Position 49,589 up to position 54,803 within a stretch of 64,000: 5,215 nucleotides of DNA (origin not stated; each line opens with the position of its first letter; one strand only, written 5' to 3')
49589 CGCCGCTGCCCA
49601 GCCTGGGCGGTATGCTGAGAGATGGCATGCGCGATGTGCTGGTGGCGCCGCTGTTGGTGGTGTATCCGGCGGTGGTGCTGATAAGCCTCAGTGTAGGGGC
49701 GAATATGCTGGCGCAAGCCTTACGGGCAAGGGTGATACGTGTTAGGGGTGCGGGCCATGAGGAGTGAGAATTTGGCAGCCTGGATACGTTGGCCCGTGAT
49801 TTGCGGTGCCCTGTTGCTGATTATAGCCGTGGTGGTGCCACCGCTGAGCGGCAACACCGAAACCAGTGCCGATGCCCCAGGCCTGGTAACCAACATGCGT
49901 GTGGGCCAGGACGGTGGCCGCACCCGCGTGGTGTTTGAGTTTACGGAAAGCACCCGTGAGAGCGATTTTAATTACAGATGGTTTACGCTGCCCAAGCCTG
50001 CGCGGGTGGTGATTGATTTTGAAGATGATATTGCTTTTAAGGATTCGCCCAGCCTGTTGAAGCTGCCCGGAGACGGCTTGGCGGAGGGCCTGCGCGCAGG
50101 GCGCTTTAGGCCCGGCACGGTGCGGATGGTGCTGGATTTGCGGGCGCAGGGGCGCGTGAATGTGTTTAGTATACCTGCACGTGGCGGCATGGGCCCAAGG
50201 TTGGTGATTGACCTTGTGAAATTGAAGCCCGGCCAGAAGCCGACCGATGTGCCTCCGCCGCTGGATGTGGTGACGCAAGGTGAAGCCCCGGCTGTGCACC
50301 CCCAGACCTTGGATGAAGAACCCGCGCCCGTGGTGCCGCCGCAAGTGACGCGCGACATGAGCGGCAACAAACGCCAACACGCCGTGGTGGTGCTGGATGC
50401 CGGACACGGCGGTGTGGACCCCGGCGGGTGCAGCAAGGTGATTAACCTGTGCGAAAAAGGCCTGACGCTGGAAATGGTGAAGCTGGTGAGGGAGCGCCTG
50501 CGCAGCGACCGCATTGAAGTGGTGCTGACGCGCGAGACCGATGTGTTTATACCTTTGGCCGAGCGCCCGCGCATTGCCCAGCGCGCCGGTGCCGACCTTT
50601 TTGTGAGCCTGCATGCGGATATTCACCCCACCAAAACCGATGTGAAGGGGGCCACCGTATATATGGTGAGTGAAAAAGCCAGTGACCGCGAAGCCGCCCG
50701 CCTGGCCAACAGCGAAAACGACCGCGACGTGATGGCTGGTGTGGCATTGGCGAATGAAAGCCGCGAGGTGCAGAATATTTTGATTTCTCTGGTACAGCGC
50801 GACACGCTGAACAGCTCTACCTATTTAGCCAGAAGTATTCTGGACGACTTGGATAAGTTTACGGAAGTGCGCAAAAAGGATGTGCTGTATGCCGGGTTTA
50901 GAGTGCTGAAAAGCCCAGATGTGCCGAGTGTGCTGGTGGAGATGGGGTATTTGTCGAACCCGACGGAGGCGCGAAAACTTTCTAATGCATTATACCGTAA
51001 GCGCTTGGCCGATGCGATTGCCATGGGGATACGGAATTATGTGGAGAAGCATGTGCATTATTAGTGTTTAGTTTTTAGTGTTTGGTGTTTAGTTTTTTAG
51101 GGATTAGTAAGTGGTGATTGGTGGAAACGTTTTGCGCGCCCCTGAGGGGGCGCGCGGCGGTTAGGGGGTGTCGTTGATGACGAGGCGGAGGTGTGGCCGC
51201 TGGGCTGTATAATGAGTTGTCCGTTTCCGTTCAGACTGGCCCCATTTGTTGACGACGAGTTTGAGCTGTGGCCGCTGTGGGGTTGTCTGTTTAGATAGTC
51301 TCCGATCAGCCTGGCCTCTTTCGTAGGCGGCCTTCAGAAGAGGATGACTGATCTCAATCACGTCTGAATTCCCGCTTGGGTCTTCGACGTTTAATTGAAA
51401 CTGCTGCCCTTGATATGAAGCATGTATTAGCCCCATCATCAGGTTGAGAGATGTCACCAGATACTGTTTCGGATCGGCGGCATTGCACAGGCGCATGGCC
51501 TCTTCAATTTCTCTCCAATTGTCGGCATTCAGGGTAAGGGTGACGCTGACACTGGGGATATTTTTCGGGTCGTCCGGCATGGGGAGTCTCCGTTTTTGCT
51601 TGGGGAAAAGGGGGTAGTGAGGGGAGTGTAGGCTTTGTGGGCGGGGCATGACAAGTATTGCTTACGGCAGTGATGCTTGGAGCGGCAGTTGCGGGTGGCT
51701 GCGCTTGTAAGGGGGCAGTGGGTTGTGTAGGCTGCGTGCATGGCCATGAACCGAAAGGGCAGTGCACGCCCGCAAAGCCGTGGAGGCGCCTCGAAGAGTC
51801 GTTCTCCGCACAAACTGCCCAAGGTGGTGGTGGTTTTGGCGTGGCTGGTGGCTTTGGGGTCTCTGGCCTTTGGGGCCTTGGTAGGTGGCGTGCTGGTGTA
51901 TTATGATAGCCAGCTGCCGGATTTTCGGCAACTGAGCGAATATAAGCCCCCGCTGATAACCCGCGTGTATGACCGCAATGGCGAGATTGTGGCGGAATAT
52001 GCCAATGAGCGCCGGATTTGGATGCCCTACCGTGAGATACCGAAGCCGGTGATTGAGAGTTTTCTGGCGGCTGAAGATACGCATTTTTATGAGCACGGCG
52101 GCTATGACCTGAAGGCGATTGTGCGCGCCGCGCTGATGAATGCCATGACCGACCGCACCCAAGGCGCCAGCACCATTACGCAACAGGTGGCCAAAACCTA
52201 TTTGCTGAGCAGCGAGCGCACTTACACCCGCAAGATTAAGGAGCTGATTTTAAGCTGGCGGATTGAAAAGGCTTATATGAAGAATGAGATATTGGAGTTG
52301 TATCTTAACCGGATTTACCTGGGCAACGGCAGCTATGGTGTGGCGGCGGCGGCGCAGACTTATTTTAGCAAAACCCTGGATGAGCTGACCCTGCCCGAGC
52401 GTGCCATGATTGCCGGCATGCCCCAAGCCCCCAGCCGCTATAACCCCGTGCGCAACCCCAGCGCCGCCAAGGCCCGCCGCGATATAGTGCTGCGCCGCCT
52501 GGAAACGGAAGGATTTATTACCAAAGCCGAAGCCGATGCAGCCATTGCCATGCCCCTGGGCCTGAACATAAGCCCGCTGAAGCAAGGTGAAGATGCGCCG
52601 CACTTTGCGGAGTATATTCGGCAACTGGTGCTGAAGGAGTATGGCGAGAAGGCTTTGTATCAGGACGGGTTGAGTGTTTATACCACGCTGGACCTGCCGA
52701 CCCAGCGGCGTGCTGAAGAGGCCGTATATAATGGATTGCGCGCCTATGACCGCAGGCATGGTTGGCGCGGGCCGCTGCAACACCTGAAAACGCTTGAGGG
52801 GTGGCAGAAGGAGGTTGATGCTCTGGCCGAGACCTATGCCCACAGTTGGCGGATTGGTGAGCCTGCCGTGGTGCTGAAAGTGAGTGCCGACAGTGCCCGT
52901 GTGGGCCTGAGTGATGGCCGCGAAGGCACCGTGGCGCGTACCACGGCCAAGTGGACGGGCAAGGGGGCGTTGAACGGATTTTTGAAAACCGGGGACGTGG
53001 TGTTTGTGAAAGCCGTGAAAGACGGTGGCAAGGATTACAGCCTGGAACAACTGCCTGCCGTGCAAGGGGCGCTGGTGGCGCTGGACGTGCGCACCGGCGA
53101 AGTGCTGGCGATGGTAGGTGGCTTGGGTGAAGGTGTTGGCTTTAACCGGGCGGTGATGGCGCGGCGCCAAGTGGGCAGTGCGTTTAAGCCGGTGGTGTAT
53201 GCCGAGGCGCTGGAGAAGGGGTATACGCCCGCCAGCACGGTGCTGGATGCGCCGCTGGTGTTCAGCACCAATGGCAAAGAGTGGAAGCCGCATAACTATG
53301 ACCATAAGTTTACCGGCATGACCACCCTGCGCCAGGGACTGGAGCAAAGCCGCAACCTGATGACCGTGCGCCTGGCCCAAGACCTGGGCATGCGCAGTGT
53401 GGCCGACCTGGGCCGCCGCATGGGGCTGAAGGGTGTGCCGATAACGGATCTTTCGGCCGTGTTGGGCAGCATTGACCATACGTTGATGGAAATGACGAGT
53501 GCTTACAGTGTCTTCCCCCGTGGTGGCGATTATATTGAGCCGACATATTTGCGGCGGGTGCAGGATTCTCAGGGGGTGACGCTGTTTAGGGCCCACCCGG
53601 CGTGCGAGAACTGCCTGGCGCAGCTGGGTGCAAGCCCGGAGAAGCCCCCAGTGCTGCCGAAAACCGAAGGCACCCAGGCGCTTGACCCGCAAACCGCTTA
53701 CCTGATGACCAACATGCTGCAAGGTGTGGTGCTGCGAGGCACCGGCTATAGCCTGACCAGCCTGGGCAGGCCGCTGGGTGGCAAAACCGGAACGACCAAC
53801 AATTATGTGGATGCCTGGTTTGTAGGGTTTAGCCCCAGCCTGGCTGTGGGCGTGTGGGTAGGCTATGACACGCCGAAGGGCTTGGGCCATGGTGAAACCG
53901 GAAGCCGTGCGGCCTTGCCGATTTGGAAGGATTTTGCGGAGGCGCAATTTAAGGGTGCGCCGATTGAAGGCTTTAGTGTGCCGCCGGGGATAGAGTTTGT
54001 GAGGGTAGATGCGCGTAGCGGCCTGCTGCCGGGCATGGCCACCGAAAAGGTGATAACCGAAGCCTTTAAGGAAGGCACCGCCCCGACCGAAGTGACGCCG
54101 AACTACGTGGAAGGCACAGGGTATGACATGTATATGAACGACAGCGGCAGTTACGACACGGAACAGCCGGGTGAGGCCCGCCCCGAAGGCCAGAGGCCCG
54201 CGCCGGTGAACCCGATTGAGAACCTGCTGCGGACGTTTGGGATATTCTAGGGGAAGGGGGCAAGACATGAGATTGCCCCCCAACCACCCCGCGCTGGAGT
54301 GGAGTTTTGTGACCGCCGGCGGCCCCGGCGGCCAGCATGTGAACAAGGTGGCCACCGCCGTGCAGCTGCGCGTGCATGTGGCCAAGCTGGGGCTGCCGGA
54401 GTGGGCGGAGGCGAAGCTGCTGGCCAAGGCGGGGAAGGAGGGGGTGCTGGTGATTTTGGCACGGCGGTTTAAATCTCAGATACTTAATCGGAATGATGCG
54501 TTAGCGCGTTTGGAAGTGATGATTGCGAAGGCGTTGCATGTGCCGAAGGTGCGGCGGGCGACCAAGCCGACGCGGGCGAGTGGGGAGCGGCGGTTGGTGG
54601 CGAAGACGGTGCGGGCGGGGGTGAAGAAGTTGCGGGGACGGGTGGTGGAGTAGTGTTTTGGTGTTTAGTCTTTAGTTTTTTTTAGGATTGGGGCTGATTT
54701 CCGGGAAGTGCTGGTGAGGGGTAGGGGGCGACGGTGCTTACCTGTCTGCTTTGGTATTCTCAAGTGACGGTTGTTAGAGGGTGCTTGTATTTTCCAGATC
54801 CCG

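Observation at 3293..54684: Strand-locked heptanucleotide tandem arrays (GTGAACA / GTTAGAR / GTGTTTR) anchored on stop codons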

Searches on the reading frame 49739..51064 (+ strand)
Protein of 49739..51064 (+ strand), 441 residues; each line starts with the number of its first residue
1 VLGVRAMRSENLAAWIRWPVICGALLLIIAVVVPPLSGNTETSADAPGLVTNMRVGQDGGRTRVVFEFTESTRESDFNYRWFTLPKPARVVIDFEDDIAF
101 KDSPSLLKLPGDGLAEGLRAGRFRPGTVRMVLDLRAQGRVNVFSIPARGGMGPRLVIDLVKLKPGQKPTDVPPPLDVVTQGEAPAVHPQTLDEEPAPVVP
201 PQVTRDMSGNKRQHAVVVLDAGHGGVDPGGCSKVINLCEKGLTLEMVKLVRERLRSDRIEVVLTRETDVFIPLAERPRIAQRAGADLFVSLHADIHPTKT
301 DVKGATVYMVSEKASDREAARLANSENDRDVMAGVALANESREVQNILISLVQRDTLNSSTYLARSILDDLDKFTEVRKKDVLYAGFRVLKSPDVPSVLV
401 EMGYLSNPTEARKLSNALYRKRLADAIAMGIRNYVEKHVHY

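Call 43: search_protein_families(library=pfam, proteins=[window:49739-51064:+], max_evalue=0.01)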
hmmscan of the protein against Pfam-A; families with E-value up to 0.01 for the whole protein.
window:49739-51064:+ (441 aa): 3 families
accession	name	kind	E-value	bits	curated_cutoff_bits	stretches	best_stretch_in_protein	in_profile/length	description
PF01520.23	Amidase_3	-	8e-45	153.4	27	1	217-433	1-174/174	N-acetylmuramoyl-L-alanine amidase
PF11741.13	AMIN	-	6.6e-09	36.2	20.5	1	78-144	22-88/101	AMIN domain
PF24837.1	AMIN-like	-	0.00028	21.4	27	0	49-74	2-27/129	AMIN-like domain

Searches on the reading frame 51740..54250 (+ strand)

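Call 43: search_protein_families(library=pfam, proteins=[window:51740-54250:+], max_evalue=0.01)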
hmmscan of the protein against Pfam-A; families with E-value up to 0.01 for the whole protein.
window:51740-54250:+ (836 aa): 3 families
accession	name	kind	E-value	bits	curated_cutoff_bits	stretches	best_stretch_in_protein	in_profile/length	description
PF00912.28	Transgly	-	5.8e-64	215.2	27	1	81-254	2-177/178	Transglycosylase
PF00905.27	Transpeptidase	-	5.1e-30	105.1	22.1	1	443-730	1-295/299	Penicillin binding protein transpeptidase domain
PF17092.11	PCB_OB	-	1.4e-16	61.7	27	1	342-441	1-111/111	Penicillin-binding protein OB-like domain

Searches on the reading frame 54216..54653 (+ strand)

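Call 43: search_protein_families(library=pfam, proteins=[window:54216-54653:+], max_evalue=0.01)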
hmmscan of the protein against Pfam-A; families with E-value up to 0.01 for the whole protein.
window:54216-54653:+ (145 aa): 1 family
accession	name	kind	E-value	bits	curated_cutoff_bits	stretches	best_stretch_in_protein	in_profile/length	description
PF00472.26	RF-1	-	6.7e-17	61.9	35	1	26-139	11-115/116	RF-1 domain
